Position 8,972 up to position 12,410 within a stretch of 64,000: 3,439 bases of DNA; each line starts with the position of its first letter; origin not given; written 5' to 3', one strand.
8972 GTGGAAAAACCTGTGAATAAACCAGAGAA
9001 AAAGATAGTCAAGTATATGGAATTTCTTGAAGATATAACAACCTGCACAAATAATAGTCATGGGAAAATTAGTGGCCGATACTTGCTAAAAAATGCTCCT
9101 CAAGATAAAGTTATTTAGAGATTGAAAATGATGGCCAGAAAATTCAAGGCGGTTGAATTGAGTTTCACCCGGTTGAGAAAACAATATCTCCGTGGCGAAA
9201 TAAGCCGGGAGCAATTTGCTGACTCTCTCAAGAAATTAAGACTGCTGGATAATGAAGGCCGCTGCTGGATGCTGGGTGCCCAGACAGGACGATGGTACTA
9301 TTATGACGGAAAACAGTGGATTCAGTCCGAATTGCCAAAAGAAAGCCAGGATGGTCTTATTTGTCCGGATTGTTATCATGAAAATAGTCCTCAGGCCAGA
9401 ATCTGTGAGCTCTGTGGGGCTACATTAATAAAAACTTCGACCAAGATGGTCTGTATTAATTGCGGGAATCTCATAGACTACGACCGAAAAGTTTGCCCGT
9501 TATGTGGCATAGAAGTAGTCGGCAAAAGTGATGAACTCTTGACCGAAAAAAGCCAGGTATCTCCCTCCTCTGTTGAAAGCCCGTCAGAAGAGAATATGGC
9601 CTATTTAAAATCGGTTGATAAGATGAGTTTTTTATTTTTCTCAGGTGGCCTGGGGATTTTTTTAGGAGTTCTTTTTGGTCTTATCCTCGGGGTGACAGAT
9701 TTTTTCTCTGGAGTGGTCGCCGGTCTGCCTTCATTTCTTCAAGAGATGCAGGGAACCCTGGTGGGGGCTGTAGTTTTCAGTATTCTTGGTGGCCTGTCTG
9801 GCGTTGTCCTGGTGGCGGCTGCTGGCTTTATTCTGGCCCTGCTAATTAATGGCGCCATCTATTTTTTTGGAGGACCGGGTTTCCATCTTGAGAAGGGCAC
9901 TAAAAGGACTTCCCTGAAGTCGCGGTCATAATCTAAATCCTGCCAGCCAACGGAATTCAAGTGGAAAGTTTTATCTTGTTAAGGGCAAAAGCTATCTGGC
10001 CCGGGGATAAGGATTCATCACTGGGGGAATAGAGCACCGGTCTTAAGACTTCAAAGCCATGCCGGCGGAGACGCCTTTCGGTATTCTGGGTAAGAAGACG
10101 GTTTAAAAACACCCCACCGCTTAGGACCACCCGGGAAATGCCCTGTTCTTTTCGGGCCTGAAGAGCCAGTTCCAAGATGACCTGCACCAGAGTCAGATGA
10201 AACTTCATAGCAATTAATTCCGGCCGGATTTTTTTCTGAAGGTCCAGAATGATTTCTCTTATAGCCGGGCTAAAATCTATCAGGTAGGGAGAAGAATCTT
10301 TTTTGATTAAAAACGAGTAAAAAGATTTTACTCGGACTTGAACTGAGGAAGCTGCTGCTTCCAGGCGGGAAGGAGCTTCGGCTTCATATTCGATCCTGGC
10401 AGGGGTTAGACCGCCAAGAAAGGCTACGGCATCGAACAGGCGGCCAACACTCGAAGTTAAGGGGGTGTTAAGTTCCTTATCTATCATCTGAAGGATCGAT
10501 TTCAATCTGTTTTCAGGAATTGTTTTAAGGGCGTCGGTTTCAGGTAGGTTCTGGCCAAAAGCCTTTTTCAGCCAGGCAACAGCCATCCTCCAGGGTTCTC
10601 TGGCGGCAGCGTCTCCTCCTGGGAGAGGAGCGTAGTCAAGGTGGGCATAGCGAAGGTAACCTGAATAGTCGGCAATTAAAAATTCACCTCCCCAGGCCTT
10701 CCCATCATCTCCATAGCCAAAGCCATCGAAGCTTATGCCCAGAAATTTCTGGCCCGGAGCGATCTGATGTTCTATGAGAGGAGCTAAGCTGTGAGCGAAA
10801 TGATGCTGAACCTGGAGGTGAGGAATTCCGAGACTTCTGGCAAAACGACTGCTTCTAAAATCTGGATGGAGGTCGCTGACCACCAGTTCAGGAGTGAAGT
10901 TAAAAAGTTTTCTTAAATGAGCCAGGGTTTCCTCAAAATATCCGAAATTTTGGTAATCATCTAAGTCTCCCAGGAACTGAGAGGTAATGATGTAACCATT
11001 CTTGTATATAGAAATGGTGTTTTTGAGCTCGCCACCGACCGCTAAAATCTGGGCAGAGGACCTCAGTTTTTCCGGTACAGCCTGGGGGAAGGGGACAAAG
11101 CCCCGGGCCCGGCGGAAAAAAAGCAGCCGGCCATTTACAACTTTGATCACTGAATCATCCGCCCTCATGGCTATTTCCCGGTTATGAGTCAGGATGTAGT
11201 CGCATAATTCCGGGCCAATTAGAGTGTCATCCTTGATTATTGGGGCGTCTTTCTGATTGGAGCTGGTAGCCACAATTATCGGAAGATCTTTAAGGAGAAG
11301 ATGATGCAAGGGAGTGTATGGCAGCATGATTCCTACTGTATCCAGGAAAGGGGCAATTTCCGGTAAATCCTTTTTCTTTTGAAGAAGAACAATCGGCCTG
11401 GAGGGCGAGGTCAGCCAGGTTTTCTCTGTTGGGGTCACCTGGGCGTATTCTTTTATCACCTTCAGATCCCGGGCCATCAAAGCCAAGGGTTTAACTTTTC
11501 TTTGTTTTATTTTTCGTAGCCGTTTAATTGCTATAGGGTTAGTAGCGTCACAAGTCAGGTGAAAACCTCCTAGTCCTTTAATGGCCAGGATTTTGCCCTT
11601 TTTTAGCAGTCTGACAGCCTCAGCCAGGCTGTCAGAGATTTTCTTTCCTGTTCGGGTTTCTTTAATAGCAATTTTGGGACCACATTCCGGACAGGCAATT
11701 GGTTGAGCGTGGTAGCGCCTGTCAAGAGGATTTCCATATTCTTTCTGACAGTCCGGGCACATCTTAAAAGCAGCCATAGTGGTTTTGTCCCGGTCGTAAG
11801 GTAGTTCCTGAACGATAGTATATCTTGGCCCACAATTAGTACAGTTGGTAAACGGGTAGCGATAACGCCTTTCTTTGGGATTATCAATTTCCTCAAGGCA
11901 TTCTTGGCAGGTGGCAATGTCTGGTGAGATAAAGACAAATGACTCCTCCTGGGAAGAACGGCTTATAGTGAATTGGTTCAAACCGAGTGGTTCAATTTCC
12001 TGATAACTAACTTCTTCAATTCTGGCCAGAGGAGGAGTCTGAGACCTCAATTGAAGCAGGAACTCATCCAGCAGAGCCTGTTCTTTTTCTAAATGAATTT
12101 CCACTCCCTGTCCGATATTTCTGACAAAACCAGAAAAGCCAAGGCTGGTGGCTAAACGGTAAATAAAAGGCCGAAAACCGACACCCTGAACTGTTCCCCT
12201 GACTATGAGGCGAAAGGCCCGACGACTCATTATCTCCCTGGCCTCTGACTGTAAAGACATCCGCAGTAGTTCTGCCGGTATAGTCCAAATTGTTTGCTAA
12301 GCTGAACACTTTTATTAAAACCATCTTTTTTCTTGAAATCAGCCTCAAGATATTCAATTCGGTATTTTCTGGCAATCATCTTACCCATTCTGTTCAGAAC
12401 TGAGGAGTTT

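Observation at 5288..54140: Family-level pattern: at least eight copies in 64 kb, all intergenic, all on one strand, all beside plus-strand genes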

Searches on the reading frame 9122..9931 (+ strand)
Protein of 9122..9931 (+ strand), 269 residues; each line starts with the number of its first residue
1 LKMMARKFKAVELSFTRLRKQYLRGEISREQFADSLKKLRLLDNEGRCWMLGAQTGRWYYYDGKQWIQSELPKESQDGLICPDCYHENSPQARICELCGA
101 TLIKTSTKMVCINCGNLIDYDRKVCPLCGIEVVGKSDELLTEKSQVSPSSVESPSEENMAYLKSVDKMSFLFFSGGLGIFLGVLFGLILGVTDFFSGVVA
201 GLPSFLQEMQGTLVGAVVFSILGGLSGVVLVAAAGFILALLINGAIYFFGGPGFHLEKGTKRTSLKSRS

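Call 51: search_protein_families(library=ncbifam, proteins=[window:9122-9931:+], max_evalue=0.01)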
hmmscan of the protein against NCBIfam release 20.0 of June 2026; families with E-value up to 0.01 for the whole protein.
window:9122-9931:+ (269 aa): 1 family
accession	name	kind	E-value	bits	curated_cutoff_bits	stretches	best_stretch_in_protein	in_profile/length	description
NF011149.0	PRK14559.1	equivalog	1.7e-08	33.7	374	1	79-156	2-75/642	serine/threonine phosphatase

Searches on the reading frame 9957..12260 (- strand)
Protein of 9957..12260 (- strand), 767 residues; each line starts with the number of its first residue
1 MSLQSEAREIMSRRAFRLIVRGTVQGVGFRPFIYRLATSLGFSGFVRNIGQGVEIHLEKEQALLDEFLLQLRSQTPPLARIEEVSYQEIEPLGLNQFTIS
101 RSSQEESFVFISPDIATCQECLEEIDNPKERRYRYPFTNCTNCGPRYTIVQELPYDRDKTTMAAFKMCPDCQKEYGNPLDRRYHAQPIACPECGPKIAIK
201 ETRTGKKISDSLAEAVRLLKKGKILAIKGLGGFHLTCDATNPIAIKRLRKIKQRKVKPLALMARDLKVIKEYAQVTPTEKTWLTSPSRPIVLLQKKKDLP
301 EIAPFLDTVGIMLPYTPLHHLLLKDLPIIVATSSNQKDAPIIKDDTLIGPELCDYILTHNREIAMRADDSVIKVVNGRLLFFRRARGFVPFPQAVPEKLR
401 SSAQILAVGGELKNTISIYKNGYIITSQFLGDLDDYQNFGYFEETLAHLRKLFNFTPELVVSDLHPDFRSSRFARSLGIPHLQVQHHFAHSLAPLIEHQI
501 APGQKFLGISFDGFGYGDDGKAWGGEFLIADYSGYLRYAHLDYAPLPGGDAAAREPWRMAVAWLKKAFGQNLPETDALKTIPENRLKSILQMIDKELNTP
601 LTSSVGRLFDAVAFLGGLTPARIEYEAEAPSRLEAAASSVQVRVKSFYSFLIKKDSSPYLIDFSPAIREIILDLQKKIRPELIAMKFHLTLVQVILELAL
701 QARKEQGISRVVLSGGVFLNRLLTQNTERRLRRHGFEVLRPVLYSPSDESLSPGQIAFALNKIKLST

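Call 66: find_homologous_proteins(query=window:9957-12260:-, max_evalue=1e-100)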
Query window:9957-12260:- (767 aa): 7989 proteins with E <= 1e-100 among 8000 candidates; the best 120 are listed.
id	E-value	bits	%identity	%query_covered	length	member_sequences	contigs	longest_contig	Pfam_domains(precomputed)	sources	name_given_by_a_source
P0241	0.0e+0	1710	99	99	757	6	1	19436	PF17788.8,PF22521.3,PF01300.25,PF00708.25,PF07503.18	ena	-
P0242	0.0e+0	1551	90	99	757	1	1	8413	PF17788.8,PF22521.3,PF01300.25,PF00708.25,PF07503.18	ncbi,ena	-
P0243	0.0e+0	1491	86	99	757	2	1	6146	PF17788.8,PF22521.3,PF01300.25,PF00708.25,PF07503.18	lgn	-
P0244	0.0e+0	1325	75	98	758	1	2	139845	PF17788.8,PF22521.3,PF01300.25,PF00708.25,PF07503.18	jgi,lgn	-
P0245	0.0e+0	1325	74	98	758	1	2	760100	PF17788.8,PF22521.3,PF01300.25,PF00708.25,PF07503.18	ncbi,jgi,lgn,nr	ncbi:MAG: carbamoyltransferase HypF [Candidatus Saccharicenans sp.]|jgi:hydrogenase maturation prote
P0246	0.0e+0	1318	74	98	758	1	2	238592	PF17788.8,PF22521.3,PF01300.25,PF00708.25,PF07503.18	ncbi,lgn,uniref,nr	ncbi:MAG: [NiFe] hydrogenase metallocenter assembly protein HypF [Candidatus Saccharicenans subterra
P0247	0.0e+0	1316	74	98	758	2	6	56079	PF17788.8,PF22521.3,PF01300.25,PF00708.25,PF07503.18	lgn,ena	-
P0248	0.0e+0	1311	74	98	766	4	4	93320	PF17788.8,PF22521.3,PF01300.25,PF00708.25,PF07503.18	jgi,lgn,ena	-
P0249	0.0e+0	1310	74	98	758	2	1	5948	PF17788.8,PF22521.3,PF01300.25,PF00708.25,PF07503.18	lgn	-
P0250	0.0e+0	1310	74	98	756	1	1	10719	PF17788.8,PF22521.3,PF01300.25,PF00708.25,PF07503.18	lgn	-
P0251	0.0e+0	1306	74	98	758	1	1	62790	PF17788.8,PF22521.3,PF01300.25,PF00708.25,PF07503.18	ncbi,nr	ncbi:MAG: carbamoyltransferase HypF [Candidatus Saccharicenans sp.]|nr:carbamoyltransferase HypF [Ca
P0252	0.0e+0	1305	73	98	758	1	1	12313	PF17788.8,PF22521.3,PF01300.25,PF00708.25,PF07503.18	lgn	-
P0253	0.0e+0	1298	74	98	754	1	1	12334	PF17788.8,PF22521.3,PF01300.25,PF00708.25,PF07503.18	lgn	-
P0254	0.0e+0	1290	72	98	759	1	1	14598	PF17788.8,PF22521.3,PF01300.25,PF00708.25,PF07503.18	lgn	-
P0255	0.0e+0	1286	73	98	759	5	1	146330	PF17788.8,PF22521.3,PF01300.25,PF00708.25,PF07503.18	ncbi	-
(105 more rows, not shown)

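Call 67: find_encoding_contigs(protein=P0241, flank=10000, max_places=4)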
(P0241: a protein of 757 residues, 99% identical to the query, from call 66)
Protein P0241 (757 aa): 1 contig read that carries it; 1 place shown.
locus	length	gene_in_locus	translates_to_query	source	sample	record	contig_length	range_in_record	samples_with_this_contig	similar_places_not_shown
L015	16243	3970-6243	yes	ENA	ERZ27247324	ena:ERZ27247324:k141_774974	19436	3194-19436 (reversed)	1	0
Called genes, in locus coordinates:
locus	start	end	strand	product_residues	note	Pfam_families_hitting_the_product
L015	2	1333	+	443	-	?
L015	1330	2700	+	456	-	PF00246:Peptidase_M14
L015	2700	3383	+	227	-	-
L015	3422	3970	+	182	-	PF02677:QueH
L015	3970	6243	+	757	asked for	PF00708:Acylphosphatase, PF07503:zf-HYPF, PF01300:Sua5_yciO_yrdC, PF17788:HypF_C, PF22521:HypF_C_2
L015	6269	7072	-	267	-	PF12773:DZR, PF13240:Zn_Ribbon_1 (faint)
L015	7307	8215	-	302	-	PF02163:Peptidase_M50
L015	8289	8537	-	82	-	PF00037:Fer4, PF13183:Fer4_8 (faint), PF13237:Fer4_10 (faint), PF12837:Fer4_6 (faint), PF12838:Fer4_7, PF13187:Fer4_9 (weak)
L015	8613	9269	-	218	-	PF13432:TPR_16 (faint), PF09976:TPR_21, PF25058:ARM_TT21 (faint), PF13176:TPR_7 (faint), PF12895:ANAPC3 (faint), PF13181:TPR_8 (faint), PF14559:TPR_19 (weak), PF13174:TPR_6 (weak), +4 more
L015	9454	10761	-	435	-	-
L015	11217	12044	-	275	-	PF01149:Fapy_DNA_glyco, PF05833:NFACT_N (weak), PF06831:H2TH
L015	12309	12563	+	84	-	PF20382:DUF6677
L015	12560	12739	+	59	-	-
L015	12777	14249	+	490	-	PF02934:GatB_N, PF02637:GatB_Yqey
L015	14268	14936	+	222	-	PF00005:ABC_tran, PF13401:AAA_22 (faint), PF13304:AAA_21 (weak)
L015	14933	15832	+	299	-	PF18075:FtsX_ECD, PF02687:FtsX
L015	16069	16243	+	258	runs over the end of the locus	PF12844:HTH_19 (weak), PF13413:HTH_25, PF13464:RodZ_C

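Call 68: find_encoding_contigs(protein=P0242, flank=10000, max_places=3)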
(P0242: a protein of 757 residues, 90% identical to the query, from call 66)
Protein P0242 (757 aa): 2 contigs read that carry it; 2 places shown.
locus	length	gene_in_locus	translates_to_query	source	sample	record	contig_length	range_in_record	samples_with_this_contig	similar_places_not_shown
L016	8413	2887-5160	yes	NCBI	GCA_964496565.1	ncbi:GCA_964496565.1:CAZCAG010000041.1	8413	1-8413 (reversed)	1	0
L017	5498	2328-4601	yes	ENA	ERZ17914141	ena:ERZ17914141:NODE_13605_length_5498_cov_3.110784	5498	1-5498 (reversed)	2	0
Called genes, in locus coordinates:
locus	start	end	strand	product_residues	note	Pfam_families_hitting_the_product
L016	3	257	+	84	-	?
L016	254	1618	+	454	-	PF00246:Peptidase_M14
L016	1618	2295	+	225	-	-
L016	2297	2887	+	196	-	PF02677:QueH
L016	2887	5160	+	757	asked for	PF00708:Acylphosphatase, PF07503:zf-HYPF, PF01300:Sua5_yciO_yrdC, PF17788:HypF_C, PF22521:HypF_C_2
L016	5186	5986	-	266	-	PF13248:Zn_ribbon_3 (faint), PF12773:DZR, PF13240:Zn_Ribbon_1 (faint)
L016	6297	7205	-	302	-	PF02163:Peptidase_M50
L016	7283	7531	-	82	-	PF00037:Fer4, PF12797:Fer4_2 (faint), PF12838:Fer4_7, PF13187:Fer4_9 (weak)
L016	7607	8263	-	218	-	PF09976:TPR_21, PF13424:TPR_12 (faint), PF07719:TPR_2 (faint), PF13174:TPR_6 (faint), PF13181:TPR_8 (faint), PF13176:TPR_7 (faint), PF13432:TPR_16 (faint), PF14559:TPR_19 (weak), +1 more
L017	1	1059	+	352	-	?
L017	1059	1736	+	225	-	-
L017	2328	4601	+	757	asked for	PF00708:Acylphosphatase, PF07503:zf-HYPF, PF01300:Sua5_yciO_yrdC, PF17788:HypF_C, PF22521:HypF_C_2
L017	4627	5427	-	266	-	PF13248:Zn_ribbon_3 (faint), PF12773:DZR, PF13240:Zn_Ribbon_1 (faint)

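Call 69: find_encoding_contigs(protein=P0244, flank=10000, max_places=2)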
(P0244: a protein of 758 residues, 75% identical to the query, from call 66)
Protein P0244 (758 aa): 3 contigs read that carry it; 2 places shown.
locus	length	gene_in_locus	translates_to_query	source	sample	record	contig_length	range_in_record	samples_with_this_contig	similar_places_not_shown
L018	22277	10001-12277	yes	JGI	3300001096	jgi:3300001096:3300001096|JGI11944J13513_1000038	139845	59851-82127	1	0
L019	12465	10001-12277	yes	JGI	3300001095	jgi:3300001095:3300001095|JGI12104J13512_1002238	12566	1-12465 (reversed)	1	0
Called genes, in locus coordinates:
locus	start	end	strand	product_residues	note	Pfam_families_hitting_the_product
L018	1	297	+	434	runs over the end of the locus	PF01964:ThiC_Rad_SAM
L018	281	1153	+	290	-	PF01261:AP_endonuc_2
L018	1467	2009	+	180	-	PF01558:POR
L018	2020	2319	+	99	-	PF12838:Fer4_7 (faint), PF13187:Fer4_9 (faint), PF00037:Fer4 (weak), PF12797:Fer4_2 (faint), PF12837:Fer4_6 (faint), PF13237:Fer4_10, PF14697:Fer4_21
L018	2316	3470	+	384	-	PF01855:POR_N, PF17147:PFOR_II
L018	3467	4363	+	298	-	PF02775:TPP_enzyme_C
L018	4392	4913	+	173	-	PF00578:AhpC-TSA, PF08534:Redoxin, PF00085:Thioredoxin (weak), PF00255:GSHPx (weak), PF13098:Thioredoxin_2, PF13905:Thioredoxin_8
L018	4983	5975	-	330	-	PF08545:ACP_syn_III, PF08541:ACP_syn_III_C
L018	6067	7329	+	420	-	PF03349:Toluene_X (faint)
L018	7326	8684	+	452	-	PF00246:Peptidase_M14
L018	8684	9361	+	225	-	-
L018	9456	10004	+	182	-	PF02677:QueH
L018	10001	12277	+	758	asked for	PF00708:Acylphosphatase, PF07503:zf-HYPF, PF01300:Sua5_yciO_yrdC, PF17788:HypF_C, PF22521:HypF_C_2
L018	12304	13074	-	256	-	PF12773:DZR, PF13240:Zn_Ribbon_1 (faint), PF13248:Zn_ribbon_3 (faint), PF24460:DUF7575 (faint)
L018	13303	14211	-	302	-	PF02163:Peptidase_M50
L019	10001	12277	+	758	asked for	PF00708:Acylphosphatase, PF07503:zf-HYPF, PF01300:Sua5_yciO_yrdC, PF17788:HypF_C, PF22521:HypF_C_2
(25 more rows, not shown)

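Call 80: find_encoding_contigs(protein=P0243, flank=10000, max_places=3)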
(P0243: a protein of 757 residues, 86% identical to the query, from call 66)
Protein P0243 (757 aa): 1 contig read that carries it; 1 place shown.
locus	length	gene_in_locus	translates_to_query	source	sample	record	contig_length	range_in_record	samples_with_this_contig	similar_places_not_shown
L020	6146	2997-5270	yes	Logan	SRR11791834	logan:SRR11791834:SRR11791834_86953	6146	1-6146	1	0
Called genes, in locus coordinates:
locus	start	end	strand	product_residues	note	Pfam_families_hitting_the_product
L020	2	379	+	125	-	?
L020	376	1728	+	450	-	PF00246:Peptidase_M14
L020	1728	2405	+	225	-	-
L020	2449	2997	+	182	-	PF02677:QueH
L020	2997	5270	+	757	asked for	PF00708:Acylphosphatase, PF07503:zf-HYPF, PF01300:Sua5_yciO_yrdC, PF17788:HypF_C, PF22521:HypF_C_2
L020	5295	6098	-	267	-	PF13248:Zn_ribbon_3 (faint), PF12773:DZR, PF13240:Zn_Ribbon_1 (faint)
